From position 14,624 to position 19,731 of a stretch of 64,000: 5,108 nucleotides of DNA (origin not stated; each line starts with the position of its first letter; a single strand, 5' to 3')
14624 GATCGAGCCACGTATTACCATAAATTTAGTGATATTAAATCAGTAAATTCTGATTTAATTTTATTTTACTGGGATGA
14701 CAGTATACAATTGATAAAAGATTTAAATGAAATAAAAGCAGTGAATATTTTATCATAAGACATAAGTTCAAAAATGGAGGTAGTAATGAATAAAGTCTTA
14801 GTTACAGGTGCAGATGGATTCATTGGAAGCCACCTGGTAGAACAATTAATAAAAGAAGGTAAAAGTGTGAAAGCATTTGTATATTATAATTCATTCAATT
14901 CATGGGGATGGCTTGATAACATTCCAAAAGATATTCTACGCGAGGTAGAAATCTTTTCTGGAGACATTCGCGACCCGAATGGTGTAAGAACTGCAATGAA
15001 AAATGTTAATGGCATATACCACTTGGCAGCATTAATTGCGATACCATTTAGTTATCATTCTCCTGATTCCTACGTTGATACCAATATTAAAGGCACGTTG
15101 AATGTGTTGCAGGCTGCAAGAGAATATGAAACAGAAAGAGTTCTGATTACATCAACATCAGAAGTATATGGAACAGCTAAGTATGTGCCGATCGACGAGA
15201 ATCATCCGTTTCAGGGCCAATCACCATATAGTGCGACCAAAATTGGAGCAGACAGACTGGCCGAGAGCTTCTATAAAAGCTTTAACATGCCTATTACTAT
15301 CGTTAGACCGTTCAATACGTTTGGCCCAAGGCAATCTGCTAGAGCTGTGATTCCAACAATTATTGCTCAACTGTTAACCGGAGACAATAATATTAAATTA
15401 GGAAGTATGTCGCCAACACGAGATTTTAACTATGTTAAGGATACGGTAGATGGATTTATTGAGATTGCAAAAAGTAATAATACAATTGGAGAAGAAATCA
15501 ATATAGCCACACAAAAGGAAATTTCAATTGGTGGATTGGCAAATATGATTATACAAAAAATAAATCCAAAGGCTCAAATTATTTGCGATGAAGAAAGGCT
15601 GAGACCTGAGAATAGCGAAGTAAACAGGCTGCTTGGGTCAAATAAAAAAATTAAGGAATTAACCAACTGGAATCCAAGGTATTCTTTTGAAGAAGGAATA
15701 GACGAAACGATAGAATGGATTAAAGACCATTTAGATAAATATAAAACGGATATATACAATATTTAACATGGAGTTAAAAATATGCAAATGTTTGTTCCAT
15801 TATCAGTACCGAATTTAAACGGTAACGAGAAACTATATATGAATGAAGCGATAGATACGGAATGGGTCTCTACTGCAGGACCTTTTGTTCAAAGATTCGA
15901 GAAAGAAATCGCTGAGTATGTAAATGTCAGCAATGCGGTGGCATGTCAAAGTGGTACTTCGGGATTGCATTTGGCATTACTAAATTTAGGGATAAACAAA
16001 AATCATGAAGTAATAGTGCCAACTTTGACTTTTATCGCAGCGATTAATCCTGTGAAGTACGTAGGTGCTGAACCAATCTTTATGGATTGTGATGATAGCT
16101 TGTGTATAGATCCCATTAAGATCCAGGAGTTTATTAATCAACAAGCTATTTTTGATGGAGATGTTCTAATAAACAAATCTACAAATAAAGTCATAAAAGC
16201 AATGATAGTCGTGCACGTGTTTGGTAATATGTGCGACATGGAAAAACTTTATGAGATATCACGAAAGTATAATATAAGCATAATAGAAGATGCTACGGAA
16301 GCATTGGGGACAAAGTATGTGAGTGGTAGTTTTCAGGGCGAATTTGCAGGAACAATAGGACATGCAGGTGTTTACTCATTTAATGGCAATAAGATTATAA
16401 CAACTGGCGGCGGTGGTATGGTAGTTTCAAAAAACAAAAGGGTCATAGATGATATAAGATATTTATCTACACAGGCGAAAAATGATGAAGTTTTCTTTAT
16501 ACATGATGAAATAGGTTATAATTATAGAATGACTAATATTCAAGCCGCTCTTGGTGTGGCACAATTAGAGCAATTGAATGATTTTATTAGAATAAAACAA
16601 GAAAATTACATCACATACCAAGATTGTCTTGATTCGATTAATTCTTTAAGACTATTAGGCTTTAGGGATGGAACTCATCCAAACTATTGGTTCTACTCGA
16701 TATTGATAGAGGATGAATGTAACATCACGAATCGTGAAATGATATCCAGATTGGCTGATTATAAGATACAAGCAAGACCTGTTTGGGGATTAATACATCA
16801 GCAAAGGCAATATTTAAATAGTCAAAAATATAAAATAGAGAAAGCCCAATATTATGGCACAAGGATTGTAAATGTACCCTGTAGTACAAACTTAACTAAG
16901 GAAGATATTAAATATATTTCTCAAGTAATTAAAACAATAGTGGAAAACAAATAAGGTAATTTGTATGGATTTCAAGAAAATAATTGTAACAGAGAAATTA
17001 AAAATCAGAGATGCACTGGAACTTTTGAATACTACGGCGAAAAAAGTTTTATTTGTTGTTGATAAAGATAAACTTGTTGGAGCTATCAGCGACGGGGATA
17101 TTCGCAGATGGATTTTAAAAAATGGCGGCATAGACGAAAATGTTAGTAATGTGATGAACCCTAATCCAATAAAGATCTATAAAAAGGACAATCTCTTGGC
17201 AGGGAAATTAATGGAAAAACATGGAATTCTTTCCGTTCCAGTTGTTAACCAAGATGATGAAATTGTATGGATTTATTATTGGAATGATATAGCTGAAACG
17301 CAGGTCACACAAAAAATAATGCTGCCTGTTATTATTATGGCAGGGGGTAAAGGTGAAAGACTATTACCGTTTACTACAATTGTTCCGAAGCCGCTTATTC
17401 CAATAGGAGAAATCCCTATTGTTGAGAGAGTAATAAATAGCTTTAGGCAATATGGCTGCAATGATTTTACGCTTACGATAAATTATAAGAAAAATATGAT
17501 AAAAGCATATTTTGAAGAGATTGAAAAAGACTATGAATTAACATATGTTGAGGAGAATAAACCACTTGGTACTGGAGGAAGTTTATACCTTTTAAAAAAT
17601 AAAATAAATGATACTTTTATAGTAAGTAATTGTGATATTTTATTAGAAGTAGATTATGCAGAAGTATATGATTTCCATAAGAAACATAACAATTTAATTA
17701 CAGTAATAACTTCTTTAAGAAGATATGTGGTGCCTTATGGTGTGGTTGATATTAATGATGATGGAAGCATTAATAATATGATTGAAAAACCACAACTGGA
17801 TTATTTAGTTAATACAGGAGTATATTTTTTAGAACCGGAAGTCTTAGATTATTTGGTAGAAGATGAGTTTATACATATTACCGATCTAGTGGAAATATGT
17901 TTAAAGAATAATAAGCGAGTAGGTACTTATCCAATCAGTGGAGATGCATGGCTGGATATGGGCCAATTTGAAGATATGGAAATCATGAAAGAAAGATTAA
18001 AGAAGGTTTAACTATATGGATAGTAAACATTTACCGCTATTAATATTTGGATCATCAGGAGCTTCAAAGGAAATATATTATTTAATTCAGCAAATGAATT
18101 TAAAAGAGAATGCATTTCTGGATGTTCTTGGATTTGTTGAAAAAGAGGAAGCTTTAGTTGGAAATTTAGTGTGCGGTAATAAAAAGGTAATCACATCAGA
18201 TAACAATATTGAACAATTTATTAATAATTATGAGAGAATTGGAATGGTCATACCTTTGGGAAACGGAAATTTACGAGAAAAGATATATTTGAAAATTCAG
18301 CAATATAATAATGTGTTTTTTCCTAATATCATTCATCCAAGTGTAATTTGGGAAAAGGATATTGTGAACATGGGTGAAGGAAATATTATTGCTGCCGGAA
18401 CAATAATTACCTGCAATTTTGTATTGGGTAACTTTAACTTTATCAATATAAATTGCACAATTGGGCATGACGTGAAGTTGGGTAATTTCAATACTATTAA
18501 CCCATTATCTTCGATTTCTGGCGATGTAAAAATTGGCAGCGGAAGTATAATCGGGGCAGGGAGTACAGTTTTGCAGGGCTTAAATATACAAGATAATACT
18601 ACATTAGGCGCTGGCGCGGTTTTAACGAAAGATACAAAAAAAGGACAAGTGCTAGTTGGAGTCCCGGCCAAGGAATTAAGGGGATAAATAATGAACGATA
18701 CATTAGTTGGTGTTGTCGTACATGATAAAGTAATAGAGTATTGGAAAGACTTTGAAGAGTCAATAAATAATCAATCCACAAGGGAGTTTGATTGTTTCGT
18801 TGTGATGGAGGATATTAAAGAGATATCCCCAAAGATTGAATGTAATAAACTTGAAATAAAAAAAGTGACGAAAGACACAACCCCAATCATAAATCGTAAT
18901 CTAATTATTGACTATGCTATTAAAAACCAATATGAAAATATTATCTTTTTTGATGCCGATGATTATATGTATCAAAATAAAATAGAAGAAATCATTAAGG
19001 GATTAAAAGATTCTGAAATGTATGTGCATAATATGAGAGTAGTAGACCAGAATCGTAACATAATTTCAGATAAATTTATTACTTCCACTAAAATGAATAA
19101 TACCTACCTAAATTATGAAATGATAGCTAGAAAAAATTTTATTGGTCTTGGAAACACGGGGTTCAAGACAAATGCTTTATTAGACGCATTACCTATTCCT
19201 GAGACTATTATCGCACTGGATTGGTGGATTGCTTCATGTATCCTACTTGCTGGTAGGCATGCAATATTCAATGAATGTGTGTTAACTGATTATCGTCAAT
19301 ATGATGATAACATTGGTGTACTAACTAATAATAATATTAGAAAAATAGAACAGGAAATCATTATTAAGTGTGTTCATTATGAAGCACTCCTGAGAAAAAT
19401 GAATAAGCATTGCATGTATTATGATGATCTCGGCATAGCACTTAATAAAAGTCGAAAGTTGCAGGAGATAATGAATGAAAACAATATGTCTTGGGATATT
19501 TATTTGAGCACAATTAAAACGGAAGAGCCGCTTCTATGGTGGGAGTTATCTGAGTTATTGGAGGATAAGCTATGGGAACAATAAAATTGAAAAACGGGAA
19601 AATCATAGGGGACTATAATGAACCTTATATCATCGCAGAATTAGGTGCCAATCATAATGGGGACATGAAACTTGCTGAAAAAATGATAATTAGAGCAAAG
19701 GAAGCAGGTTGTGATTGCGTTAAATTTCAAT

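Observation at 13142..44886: Candidate S-layer protein O-glycosylation island: PglC-type initiator + MsbA/PglK-type ABC exporter + Wzy_C-type ligase, with no Wzx/Wzy/Wzz/LCP/CsaB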

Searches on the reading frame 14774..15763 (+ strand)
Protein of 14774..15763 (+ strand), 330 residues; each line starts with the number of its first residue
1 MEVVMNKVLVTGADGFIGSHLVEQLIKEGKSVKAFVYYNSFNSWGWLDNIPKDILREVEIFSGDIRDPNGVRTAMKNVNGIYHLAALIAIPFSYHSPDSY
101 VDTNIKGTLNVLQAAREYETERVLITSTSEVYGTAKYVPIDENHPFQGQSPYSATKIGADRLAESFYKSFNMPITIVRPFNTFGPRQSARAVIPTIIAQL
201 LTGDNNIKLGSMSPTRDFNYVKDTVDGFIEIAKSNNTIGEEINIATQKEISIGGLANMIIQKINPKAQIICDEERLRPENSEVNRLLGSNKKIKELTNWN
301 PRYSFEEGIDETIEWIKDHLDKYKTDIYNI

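Call 3: search_protein_families(library=pfam, proteins=[window:14774-15763:+])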
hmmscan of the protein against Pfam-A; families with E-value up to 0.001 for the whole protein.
window:14774-15763:+ (330 aa): 9 families
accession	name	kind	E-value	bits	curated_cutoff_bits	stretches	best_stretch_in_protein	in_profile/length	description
PF16363.11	GDP_Man_Dehyd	-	6e-74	249.9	27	1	9-312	1-332/332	GDP-mannose 4,6 dehydratase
PF01370.27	Epimerase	-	4.4e-53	180.6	20.9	1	8-245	1-240/240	NAD dependent epimerase/dehydratase family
PF01073.25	3Beta_HSD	-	6.9e-22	78.2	22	1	9-229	1-226/280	3-beta hydroxysteroid dehydrogenase/isomerase family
PF02719.21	Polysacc_synt_2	-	5.5e-19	68.9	20.2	1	8-265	1-249/293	Polysaccharide biosynthesis protein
PF07993.18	NAD_binding_4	-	1.4e-15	57.6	20.1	1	10-184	1-209/258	Male sterility protein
PF13460.12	NAD_binding_10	-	1.1e-09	38.8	27.2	1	12-180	1-144/184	NAD(P)H-binding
PF00106.31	adh_short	-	8.5e-09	35.6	26.6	1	7-168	2-165/195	short chain dehydrogenase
PF04321.23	RmlD_sub_bind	-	1.1e-08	35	27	1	7-179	2-148/287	RmlD substrate binding domain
PF05368.20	NmrA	-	0.00013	22.1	27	1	6-117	3-96/298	NmrA-like family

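Call 13: search_protein_families(library=ncbifam, proteins=[window:14774-15763:+], max_evalue=1e-10)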
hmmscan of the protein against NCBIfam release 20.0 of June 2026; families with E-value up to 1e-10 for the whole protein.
window:14774-15763:+ (330 aa): 20 families
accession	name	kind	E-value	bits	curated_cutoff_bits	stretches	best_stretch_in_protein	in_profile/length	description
TIGR04180.1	EDH_00030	hypoth_equivalog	6.9e-156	517.8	475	1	8-304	1-297/297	NAD-dependent 4,6-dehydratase LegB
TIGR01181.1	dTDP_gluc_dehyt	equivalog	3.5e-49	167.6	365.1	1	7-322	1-317/321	dTDP-glucose 4,6-dehydratase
TIGR01179.1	galE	equivalog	3e-36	124.9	262.3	1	7-321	1-330/332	UDP-glucose 4-epimerase GalE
TIGR02622.1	CDP_4_6_dhtase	equivalog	2.2e-30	106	278.45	1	6-322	5-336/352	CDP-glucose 4,6-dehydratase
NF011728.1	PRK15181.1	equivalog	7.5e-29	100.8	760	1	6-319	16-340/348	Vi polysaccharide biosynthesis UDP-N-acetylglucosaminuronic acid C-4 epimerase TviC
TIGR01472.1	gmd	equivalog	1.3e-28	100.3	415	1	7-314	2-336/342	GDP-mannose 4,6-dehydratase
TIGR03466.1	HpnA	hypoth_equivalog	1e-26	93.6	367.65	1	7-203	2-191/327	hopanoid-associated sugar epimerase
NF007490.0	PRK10084.1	subfamily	1.6e-26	93.2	649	1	7-318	2-336/361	dTDP-glucose 4,6-dehydratase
NF007582.0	PRK10217.1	equivalog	8.2e-25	87.6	698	1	5-316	1-331/355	dTDP-glucose 4,6-dehydratase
NF007956.0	PRK10675.1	subfamily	1.4e-21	77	394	1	7-189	2-187/338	UDP-glucose 4-epimerase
NF047922.1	GDPFucSynFcl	equivalog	1.8e-20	73.6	500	1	90-320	67-305/308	GDP-L-fucose synthase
TIGR03589.1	PseB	equivalog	1.3e-19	70.3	407.75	1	6-276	5-257/324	UDP-N-acetylglucosamine 4,6-dehydratase (inverting)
NF042423.1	oxyalk_red_Shew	equivalog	1.2e-18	67.3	580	1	5-232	8-221/331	2-alkyl-3-oxoalkanoate reductase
NF005998.1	PRK08125.1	equivalog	2.6e-18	65.8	777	1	6-313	316-646/649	bifunctional UDP-4-amino-4-deoxy-L-arabinose formyltransferase/UDP-glucuronic acid oxidase ArnA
NF008872.0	PRK11908.1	equivalog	4.3e-18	65.5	294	1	5-324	1-343/349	bifunctional UDP-4-keto-pentose/UDP-xylose synthase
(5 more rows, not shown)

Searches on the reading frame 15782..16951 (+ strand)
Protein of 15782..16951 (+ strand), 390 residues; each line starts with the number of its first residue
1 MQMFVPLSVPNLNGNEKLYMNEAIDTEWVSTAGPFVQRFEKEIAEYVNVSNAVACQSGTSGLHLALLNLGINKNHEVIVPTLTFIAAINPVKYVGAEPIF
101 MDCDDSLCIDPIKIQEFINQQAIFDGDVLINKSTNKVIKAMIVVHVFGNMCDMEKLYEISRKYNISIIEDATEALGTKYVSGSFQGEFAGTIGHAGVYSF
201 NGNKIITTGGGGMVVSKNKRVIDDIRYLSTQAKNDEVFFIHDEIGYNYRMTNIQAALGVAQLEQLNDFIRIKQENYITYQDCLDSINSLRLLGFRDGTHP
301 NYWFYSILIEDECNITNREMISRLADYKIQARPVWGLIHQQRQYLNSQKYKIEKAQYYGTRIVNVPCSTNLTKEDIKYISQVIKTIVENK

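Call 4: search_protein_families(library=pfam, proteins=[window:15782-16951:+])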
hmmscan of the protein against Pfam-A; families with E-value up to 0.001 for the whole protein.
window:15782-16951:+ (390 aa): 2 families
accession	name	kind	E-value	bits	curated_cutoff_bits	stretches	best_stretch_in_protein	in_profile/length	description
PF01041.23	DegT_DnrJ_EryC1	-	6.1e-93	312.3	19.8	1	14-383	5-359/360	DegT/DnrJ/EryC1/StrS aminotransferase family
PF00155.27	Aminotran_1_2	-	1.2e-05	25.1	19.7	1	37-120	45-139/361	Aminotransferase class I and II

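Call 13: search_protein_families(library=ncbifam, proteins=[window:15782-16951:+], max_evalue=1e-10)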
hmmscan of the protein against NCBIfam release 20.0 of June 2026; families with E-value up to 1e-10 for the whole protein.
window:15782-16951:+ (390 aa): 7 families
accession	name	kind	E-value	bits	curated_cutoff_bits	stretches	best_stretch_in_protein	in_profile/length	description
TIGR04181.1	NHT_00031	hypoth_equivalog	9.5e-142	472.1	420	1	5-368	1-359/359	LegC family aminotransferase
TIGR03588.1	PseC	equivalog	2.9e-69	233.8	423.5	1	16-386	13-379/380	UDP-4-amino-4,6-dideoxy-N-acetyl-beta-L-altrosamine transaminase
TIGR04427.1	PLP_DesI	equivalog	8.3e-52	176.6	650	1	20-388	38-384/390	dTDP-4-dehydro-6-deoxyglucose aminotransferase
NF008658.2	PRK11658.1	equivalog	3.4e-51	174.1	631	1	1-388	1-378/379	UDP-4-amino-4-deoxy-L-arabinose aminotransferase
NF008687.0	PRK11706.1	equivalog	3.2e-48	164.4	375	1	5-387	2-374/375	dTDP-4-amino-4,6-dideoxygalactose transaminase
NF011936.0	PRK15407.1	equivalog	7.1e-45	153.5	423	2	15-221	47-240/440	lipopolysaccharide biosynthesis protein RfbH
TIGR02379.1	ECA_wecE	subfamily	7.3e-38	130.3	434.85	1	4-387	1-375/376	dTDP-4-amino-4,6-dideoxy-D-glucose transaminase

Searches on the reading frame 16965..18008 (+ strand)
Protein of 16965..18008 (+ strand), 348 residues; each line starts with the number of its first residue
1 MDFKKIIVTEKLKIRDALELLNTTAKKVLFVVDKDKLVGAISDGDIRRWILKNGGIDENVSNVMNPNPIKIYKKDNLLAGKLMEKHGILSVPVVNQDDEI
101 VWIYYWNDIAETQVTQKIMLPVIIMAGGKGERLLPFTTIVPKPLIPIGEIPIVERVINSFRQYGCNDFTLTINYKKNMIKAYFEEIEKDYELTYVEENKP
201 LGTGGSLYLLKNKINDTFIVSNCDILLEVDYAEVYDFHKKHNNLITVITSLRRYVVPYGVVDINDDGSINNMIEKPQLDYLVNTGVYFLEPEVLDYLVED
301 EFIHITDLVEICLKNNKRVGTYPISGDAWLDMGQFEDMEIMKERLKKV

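Call 4: search_protein_families(library=pfam, proteins=[window:16965-18008:+])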
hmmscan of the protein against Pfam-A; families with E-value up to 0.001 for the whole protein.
window:16965-18008:+ (348 aa): 3 families
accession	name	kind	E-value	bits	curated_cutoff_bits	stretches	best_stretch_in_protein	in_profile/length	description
PF00483.29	NTP_transferase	-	1.4e-36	126.7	21.2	1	123-339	3-236/245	Nucleotidyl transferase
PF00571.33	CBS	-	2.2e-10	41.2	24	1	6-51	10-56/57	CBS domain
PF12804.13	NTP_transf_3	-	6.4e-10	39.9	27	1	122-234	1-107/160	MobA-like NTP transferase domain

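Call 13: search_protein_families(library=ncbifam, proteins=[window:16965-18008:+], max_evalue=1e-10)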
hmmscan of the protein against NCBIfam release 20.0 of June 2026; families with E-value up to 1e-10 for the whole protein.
window:16965-18008:+ (348 aa): 17 families
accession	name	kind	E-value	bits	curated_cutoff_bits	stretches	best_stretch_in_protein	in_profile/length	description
TIGR03992.1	Arch_glmU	subfamily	1.5e-40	139.3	292.1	1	122-346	3-229/393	bifunctional sugar-1-phosphate nucleotidylyltransferase/acetyltransferase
NF052502.1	man1P_GTase_Rv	exception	1.9e-29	102.6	440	1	123-338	4-223/352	mannose-1-phosphate guanylyltransferase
NF041173.1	Sug_nt_acttase_Thmprot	equivalog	4.3e-26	91.8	600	1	122-342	3-225/405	bifunctional sugar-1-phosphate nucleotidylyltransferase/acetyltransferase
NF041313.1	UDPGP_AglF_Halo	equivalog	1.2e-25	90.4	400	1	123-345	4-234/234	UTP--glucose-1-phosphate uridylyltransferase AglF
TIGR02623.1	G1P_cyt_trans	equivalog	1.5e-25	90.1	300.25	2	190-341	93-241/255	glucose-1-phosphate cytidylyltransferase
TIGR01208.1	rmlA_long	equivalog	1e-23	83.8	320.25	1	123-338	3-227/353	glucose-1-phosphate thymidylyltransferase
NF049965.1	GlMnHpPGnyltfHddC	equivalog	1.9e-23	83.3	300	1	122-339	3-215/221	D-glycero-D-manno-heptose 1-phosphate guanosyltransferase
NF045761.1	NAMPUrTaseMurU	equivalog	4.2e-20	72.6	250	1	122-340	3-222/226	N-acetylmuramate alpha-1-phosphate uridylyltransferase MurU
TIGR01099.1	galU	equivalog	2e-17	63.6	326.8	0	122-185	4-67/261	UTP--glucose-1-phosphate uridylyltransferase GalU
NF010940.0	PRK14360.1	equivalog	7.1e-14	51.2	602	1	119-294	1-181/452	bifunctional UDP-N-acetylglucosamine diphosphorylase/glucosamine-1-phosphate N-acetyltransferase GlmU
NF041135.1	IPPtranDIPPsyn_Thcocales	equivalog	9.5e-14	51.2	580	1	123-343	4-215/419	bifunctional L-myo-inositol-1-phosphate cytidylyltransferase/CDP-L-myo-inositol myo-inositolphosphotransferase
TIGR01173.1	glmU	equivalog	8.1e-13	48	366.85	1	122-297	3-180/452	bifunctional UDP-N-acetylglucosamine diphosphorylase/glucosamine-1-phosphate N-acetyltransferase GlmU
NF010934.1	PRK14354.1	equivalog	4.2e-12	45.3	450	1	122-324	2-214/447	bifunctional UDP-N-acetylglucosamine diphosphorylase/glucosamine-1-phosphate N-acetyltransferase GlmU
TIGR01207.1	rmlA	equivalog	4.4e-12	45.7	360.65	1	123-338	3-229/286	glucose-1-phosphate thymidylyltransferase RfbA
TIGR00393.1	kpsF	subfamily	4.5e-12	46.1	203.7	1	10-101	171-264/268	KpsF/GutQ family sugar-phosphate isomerase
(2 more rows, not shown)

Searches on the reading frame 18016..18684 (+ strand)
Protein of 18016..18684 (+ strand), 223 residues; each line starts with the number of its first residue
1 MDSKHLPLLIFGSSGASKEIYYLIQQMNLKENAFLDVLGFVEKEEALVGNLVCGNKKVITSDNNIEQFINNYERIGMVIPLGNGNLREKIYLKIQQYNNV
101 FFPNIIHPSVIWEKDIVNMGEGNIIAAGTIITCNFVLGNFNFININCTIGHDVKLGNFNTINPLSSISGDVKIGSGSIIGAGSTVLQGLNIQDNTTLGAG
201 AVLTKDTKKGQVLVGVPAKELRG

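Call 4: search_protein_families(library=pfam, proteins=[window:18016-18684:+])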
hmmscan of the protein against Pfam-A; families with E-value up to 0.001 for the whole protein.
window:18016-18684:+ (223 aa): 4 families
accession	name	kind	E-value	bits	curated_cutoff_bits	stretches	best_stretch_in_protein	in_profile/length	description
PF00132.30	Hexapep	-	3.7e-15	55.3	27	2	155-185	4-34/36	Bacterial transferase hexapeptide (six repeats)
PF14602.12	Hexapep_2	-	1.1e-05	25.5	27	1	171-205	2-34/34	Hexapeptide repeat of succinyl-transferase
PF17836.7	PglD_N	-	5.8e-05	24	23.4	1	8-93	2-77/78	PglD N-terminal domain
PF25084.1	LbH_EIF2B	-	0.00026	21.4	54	1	118-206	11-102/105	EIF2B subunit epsilon LbH domain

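Call 13: search_protein_families(library=ncbifam, proteins=[window:18016-18684:+], max_evalue=1e-10)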
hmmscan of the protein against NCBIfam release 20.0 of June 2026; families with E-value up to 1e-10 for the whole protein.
window:18016-18684:+ (223 aa): 2 families
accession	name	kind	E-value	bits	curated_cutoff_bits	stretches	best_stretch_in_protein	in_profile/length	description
TIGR03570.1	NeuD_NnaD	subfamily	1.6e-49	168.3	160.8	1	8-219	2-202/202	NeuD/PglB/VioB family sugar acetyltransferase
NF002060.0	PRK00892.1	subfamily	2e-12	46.9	207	0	147-221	240-315/345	UDP-3-O-(3-hydroxymyristoyl)glucosamine N-acyltransferase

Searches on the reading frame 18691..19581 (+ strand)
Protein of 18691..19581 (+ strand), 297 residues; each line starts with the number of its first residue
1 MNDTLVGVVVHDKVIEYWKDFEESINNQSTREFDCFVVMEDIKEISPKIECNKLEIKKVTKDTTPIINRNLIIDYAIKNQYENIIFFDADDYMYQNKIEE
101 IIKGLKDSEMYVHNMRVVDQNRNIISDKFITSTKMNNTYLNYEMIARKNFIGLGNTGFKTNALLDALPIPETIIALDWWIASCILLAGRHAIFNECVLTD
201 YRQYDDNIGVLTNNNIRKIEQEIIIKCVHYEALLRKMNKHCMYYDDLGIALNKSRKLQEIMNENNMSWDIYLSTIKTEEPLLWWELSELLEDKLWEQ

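Call 4: search_protein_families(library=pfam, proteins=[window:18691-19581:+])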
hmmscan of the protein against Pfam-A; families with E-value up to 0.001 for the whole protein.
window:18691-19581:+ (297 aa): 1 family
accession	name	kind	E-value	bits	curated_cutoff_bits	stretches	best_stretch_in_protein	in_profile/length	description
PF00535.33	Glycos_transf_2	-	0.00059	20.3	23.3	0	52-127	53-127/168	Glycosyl transferase family 2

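Call 10: search_protein_families(library=ncbifam, proteins=[window:18691-19581:+], max_evalue=0.01)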
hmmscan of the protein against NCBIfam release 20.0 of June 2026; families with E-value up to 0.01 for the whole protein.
window:18691-19581:+ (297 aa): 0 families

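Call 46: search_protein_families(library=pfam, proteins=[window:18691-19581:+], max_evalue=10)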
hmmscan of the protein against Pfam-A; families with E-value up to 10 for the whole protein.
window:18691-19581:+ (297 aa): 2 families
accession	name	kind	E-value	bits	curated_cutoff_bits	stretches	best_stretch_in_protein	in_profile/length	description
PF00535.33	Glycos_transf_2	-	0.00059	20.3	23.3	1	52-127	53-127/168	Glycosyl transferase family 2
PF13632.12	Glyco_trans_2_3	-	0.18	12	27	1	84-194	2-116/198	Glycosyl transferase family group 2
